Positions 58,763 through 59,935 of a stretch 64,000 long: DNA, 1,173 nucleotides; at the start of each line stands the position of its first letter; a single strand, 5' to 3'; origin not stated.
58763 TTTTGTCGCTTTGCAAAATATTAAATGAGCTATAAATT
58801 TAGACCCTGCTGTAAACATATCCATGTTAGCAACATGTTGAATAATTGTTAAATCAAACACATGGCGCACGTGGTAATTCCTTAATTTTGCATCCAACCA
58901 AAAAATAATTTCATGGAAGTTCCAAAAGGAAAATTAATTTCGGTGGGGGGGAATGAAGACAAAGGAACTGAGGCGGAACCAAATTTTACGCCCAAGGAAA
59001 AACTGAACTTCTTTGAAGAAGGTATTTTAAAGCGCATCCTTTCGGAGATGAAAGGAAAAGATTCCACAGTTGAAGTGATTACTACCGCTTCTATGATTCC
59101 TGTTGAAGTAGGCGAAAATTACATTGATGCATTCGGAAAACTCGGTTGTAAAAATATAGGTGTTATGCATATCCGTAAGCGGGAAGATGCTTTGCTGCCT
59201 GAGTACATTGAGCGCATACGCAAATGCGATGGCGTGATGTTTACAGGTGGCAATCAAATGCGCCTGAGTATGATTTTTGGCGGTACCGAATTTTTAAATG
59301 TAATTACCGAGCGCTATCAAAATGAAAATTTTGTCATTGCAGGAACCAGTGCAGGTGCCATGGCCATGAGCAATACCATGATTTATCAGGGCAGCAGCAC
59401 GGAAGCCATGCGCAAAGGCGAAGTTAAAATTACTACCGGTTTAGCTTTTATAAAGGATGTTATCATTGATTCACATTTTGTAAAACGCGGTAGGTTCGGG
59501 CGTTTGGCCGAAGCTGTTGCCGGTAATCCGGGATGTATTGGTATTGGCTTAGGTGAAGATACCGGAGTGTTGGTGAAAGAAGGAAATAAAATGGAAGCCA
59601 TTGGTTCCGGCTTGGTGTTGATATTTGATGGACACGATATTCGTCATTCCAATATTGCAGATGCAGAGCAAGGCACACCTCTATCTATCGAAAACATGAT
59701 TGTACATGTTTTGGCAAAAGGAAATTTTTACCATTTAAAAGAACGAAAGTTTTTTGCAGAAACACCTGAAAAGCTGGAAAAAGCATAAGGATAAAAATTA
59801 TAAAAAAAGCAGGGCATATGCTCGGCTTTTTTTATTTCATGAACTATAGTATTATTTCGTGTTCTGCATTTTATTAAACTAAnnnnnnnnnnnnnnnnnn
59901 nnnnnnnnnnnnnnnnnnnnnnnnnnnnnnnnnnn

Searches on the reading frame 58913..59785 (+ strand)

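Call 14: search_protein_families(library=pfam, proteins=[window:58913-59785:+], max_evalue=0.001)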
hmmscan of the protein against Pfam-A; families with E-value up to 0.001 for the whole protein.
window:58913-59785:+ (291 aa): 2 families
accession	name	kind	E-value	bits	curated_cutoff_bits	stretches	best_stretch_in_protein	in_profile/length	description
PF03575.23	Peptidase_S51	-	3.6e-21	76.2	23.9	1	38-225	18-202/206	Peptidase family S51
PF01174.25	SNO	-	0.00014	22.2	27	1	99-157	28-86/188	SNO glutamine amidotransferase family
